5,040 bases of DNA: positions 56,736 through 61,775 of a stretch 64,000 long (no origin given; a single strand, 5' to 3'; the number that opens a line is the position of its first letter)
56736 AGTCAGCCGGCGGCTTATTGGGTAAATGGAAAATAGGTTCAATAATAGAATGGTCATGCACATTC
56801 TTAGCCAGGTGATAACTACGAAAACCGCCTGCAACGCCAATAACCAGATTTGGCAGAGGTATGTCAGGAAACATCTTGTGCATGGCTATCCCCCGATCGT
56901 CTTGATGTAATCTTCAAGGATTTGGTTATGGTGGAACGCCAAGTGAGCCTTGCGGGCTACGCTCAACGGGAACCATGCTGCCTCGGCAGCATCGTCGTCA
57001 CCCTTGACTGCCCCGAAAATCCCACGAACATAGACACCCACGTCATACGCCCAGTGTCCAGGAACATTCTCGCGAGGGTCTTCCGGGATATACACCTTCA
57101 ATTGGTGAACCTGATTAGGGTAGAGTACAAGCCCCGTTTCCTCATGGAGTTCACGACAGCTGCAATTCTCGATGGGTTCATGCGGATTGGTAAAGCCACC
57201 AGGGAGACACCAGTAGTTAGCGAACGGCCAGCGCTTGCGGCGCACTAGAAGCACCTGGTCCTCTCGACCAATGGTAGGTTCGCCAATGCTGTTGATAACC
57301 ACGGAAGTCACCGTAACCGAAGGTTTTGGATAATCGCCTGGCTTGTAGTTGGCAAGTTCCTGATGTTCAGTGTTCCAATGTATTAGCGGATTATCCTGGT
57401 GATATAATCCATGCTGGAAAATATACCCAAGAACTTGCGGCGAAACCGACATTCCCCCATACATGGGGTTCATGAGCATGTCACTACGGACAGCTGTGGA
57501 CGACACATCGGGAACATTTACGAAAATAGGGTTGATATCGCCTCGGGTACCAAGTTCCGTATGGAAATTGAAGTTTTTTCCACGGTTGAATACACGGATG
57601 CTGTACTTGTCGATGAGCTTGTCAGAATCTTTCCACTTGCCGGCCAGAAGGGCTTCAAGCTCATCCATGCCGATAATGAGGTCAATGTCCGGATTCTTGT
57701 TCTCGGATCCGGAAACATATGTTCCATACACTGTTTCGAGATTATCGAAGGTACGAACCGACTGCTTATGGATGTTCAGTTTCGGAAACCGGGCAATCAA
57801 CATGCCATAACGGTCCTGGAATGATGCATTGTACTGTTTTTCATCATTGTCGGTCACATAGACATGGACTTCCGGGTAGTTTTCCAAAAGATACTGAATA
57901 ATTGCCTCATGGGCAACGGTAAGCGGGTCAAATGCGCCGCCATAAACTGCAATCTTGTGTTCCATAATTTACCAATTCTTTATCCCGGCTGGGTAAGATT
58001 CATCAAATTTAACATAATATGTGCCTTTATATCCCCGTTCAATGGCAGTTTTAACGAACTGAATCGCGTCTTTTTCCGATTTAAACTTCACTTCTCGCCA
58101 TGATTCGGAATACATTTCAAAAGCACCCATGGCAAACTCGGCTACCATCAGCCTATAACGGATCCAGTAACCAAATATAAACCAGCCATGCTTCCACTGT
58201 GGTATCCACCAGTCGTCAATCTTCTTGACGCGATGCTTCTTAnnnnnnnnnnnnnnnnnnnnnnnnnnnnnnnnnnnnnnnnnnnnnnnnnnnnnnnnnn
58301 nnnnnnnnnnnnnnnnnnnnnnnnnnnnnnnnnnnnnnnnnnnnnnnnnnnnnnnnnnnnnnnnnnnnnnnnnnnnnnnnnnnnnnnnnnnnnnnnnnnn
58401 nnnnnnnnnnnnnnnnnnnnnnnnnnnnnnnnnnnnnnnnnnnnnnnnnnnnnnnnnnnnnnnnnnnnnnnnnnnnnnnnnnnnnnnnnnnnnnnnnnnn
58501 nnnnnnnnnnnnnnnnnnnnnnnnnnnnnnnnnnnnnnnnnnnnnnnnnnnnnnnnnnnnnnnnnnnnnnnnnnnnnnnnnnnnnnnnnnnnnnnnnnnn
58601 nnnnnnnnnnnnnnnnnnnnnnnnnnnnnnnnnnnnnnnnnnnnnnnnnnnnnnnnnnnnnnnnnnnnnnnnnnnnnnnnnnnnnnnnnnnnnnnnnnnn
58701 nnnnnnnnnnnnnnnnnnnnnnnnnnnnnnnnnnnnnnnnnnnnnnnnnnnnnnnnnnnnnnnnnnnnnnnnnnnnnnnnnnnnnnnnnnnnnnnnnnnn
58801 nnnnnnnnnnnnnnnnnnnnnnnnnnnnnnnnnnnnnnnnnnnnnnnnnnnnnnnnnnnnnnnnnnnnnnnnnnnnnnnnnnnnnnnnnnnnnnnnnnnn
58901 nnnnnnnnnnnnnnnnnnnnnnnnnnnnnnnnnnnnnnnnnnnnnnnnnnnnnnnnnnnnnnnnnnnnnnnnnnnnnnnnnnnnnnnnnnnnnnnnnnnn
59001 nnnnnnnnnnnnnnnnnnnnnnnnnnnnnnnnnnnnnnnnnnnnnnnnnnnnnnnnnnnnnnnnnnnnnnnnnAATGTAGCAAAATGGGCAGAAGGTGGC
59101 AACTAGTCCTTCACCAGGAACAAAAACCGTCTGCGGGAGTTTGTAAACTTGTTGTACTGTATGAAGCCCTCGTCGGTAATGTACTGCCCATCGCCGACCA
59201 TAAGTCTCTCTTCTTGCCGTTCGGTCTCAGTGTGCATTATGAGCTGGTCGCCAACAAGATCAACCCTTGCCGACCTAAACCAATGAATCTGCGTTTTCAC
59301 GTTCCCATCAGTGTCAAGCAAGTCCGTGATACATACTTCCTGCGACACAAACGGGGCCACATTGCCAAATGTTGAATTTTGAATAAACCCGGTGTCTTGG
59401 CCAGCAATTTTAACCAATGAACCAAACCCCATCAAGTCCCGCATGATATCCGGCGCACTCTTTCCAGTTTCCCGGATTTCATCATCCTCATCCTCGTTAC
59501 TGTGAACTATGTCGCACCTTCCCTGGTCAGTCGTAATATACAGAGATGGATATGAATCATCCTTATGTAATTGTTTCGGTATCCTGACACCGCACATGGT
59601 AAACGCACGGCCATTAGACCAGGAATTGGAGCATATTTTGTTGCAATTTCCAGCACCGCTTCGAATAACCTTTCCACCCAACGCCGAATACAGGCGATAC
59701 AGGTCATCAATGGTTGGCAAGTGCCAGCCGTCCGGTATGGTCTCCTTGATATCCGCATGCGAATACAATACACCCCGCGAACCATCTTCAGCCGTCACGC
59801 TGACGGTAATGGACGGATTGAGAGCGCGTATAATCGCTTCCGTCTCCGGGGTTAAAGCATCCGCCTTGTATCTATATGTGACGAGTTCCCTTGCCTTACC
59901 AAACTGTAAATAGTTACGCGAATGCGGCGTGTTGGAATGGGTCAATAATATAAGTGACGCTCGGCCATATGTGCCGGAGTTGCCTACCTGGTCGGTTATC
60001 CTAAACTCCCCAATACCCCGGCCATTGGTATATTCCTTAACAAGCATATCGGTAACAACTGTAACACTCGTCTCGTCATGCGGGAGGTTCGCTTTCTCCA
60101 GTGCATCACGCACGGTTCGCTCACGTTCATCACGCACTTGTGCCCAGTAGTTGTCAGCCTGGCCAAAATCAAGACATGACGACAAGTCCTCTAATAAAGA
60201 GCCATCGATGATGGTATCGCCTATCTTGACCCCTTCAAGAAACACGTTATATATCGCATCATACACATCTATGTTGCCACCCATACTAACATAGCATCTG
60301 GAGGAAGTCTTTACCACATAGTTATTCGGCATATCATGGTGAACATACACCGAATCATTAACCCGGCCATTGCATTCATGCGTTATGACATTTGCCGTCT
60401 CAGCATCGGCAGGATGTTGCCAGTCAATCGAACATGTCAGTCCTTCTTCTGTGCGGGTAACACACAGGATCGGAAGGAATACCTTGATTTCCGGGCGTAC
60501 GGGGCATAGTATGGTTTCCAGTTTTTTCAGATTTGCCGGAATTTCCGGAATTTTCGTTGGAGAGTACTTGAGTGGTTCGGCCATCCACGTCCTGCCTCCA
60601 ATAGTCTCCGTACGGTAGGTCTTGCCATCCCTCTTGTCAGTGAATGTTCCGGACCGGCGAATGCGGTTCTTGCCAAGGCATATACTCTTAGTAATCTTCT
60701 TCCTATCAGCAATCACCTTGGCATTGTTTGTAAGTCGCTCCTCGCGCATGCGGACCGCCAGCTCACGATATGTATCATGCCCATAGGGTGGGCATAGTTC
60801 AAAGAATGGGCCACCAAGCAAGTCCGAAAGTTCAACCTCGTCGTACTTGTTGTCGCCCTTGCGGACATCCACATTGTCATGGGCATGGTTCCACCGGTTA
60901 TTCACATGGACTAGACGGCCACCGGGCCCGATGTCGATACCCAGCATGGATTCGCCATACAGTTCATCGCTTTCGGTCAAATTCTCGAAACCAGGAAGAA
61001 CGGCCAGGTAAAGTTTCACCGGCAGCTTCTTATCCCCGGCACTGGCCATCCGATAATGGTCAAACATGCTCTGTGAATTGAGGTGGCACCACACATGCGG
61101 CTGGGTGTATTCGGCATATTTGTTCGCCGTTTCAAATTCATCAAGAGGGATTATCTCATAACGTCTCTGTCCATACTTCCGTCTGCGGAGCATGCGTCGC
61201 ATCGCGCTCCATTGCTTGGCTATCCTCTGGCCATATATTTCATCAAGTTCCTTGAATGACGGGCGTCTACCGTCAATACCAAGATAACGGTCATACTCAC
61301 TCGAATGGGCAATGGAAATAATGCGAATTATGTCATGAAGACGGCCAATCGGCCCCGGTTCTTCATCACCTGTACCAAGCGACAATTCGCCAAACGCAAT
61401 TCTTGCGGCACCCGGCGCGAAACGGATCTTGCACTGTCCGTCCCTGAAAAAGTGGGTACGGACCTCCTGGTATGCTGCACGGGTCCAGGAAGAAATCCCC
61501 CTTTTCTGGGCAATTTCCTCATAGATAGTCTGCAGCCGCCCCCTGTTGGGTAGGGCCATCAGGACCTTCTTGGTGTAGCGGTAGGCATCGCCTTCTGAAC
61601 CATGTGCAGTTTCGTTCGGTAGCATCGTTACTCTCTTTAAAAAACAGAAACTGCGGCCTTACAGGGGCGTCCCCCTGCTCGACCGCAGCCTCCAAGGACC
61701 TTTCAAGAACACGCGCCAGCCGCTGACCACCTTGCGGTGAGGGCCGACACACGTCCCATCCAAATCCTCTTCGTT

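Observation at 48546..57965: Complete two-enzyme NAD+ reconstitution capacity (PRTase plus NadM-Nudix) together with an NAD+-consuming Tpt1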

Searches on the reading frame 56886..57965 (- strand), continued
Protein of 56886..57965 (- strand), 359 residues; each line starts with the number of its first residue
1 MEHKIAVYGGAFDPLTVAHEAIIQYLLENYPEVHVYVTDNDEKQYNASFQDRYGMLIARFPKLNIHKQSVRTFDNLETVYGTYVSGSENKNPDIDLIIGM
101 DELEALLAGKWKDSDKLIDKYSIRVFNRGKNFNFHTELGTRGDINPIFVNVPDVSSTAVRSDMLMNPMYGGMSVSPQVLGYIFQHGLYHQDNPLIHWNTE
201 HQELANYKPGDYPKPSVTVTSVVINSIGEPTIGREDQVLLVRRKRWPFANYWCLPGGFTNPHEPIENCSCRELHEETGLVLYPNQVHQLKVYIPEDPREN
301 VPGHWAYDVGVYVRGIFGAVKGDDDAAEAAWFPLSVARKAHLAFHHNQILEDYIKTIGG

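Call 72: find_related_loci(query=A2, collection=genome_contigs, flank=8000)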
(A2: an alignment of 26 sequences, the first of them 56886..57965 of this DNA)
Query A2 (359 aa) in genome_contigs; peptide patterns used: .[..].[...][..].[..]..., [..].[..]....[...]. (x = any residue, [..] = any of these).
600 stretches matched a pattern (row limit reached: there are more); 542 encode a relative of the query (tblastn E <= 1e-3); the best 80 are kept; 80 distinct loci.
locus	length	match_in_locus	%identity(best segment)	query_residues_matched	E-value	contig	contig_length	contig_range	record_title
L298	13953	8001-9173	31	4-355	2e-57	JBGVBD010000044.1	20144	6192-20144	MAG: Prevotella sp. isolate ruminal_MAG_415 ruminal_MAG_415_contig_0044, whole genome shotgun sequence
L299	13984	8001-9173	31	4-355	2e-57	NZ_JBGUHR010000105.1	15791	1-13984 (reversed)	MAG: Fibrobacter sp. isolate ruminal_MAG_346 ruminal_MAG_346_contig_0105, whole genome shotgun sequence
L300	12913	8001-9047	34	5-355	3e-42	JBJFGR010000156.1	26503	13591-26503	MAG: Succinivibrionaceae bacterium isolate PUUB56_bin.028 NODE_998_length_26503_cov_6.384263, whole genome shotgun seque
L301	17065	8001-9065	31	7-356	2e-36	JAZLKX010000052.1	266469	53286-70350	MAG: Bacilli bacterium isolate T1900044958_TA20190014.MAGScoT_cleanbin_000039 SGB_3889_k141_1782872, whole genome shotgu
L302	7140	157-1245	32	5-355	2e-32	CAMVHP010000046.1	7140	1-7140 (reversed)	MAG TPA_asm: uncultured Rickettsiales bacterium isolate SRR8387716_bin.52_metaWRAP_v1.3_MAG genome assembly, contig: ERZ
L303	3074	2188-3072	31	5-292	1e-30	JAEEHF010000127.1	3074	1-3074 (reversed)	MAG: Bacillota bacterium isolate Tb.RUG.116 k141_11633289_flag=1_multi=12.0000_len=3074, whole genome shotgun sequence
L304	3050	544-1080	36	200-355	2e-22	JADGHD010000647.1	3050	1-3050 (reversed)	MAG: Frankia sp. isolate HOG45C NODE_18725_length_3050_cov_30.931549, whole genome shotgun sequence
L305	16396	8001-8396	41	211-352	3e-22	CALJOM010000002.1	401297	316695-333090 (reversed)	MAG: uncultured Bacteroidales bacterium isolate R1_Bin_METABAT__308_1 genome assembly, contig: c_000002328270, whole gen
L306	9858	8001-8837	41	206-355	2e-22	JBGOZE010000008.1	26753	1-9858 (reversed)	MAG: Candidatus Nanoarchaeia archaeon isolate OBJ_0618_130150_25 k141_331080_length_26753_cov_10.0000, whole genome shot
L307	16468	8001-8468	38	198-357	4e-22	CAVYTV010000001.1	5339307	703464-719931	MAG: uncultured Armatimonadetes bacterium isolate MFD09671.bin.2.14 genome assembly, contig: contig_2375, whole genome s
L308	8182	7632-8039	41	206-351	1e-21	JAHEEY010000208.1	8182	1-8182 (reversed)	MAG: Chloroflexota bacterium isolate Ww301 NODE_24392_length_8182_cov_6.535790, whole genome shotgun sequence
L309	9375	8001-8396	41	212-359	3e-21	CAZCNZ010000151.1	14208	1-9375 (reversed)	MAG TPA_asm: uncultured Thermoplasmatales archaeon isolate SRP140028_co1_523 genome assembly, contig: k141_4616554, whol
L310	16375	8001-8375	43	212-352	5e-21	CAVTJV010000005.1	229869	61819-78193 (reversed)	MAG: uncultured Thermoplasmata archaeon isolate MFD05580.bin.2.18 genome assembly, contig: contig_48903, whole genome sh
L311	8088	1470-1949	37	198-357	7e-21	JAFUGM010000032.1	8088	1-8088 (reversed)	MAG: Solobacterium sp. isolate RGIG4473 Roe_deer_Omasum-5__c2108, whole genome shotgun sequence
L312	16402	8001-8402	43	212-357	2e-20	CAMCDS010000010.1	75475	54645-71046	MAG: uncultured Porphyromonadaceae bacterium isolate SRR17382096_bin.13_metaWRAP_v1.3_MAG genome assembly, contig: ERZ10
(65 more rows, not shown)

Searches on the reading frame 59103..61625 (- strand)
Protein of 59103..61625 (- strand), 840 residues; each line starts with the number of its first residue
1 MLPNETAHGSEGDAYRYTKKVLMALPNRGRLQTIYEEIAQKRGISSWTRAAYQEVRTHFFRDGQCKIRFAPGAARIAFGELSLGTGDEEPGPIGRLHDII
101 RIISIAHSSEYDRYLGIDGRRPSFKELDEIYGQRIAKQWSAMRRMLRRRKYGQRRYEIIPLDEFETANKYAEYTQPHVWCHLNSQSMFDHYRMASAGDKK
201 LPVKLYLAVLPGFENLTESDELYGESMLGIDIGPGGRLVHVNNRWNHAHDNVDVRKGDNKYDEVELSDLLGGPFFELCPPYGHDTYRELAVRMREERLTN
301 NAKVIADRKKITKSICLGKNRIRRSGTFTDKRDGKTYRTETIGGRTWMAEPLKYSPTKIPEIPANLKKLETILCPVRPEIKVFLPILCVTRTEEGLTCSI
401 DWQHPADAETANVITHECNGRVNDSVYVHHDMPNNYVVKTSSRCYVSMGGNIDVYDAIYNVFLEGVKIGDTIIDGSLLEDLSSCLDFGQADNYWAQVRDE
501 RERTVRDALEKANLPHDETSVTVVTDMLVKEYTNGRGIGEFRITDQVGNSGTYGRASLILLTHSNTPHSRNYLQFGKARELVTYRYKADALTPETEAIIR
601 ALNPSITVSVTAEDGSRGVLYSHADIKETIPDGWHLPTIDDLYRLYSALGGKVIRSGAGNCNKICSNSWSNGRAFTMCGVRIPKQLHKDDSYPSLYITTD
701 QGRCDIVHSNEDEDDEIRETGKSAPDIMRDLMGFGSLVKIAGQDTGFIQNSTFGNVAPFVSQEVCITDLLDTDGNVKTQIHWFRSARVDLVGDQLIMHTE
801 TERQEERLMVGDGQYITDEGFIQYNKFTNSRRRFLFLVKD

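Call 22: find_encoding_contigs(protein=window:59103-61625:-, flank=10000, max_places=2)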
Protein window:59103-61625:- (840 aa): 3 contigs read that carry it; 2 places shown.
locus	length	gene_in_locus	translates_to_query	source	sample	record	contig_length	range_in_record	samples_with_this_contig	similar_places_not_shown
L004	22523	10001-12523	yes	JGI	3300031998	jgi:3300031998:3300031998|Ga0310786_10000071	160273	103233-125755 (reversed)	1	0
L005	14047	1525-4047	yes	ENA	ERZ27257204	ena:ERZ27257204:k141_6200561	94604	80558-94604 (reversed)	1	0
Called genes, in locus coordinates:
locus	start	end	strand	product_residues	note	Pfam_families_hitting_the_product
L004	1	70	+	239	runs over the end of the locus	PF01121:CoaE, PF13238:AAA_18 (faint), PF13671:AAA_33 (weak)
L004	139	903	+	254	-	-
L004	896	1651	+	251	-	-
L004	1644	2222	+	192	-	PF18907:DUF5662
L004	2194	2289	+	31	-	-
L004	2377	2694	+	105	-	-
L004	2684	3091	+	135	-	PF07866:DUF1653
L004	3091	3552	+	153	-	-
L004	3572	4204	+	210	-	-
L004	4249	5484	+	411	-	PF01743:PolyA_pol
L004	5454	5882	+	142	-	-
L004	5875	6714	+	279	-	PF10021:PARG_cat_microb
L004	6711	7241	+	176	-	-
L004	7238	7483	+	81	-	-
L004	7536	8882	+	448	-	PF10127:RlaP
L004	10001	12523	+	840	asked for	-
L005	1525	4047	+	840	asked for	-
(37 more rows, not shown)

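Call 47: search_protein_families(library=phrogs, proteins=[window:59103-61625:-], max_evalue=0.001)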
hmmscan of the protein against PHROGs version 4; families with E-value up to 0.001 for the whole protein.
window:59103-61625:- (840 aa): 0 families
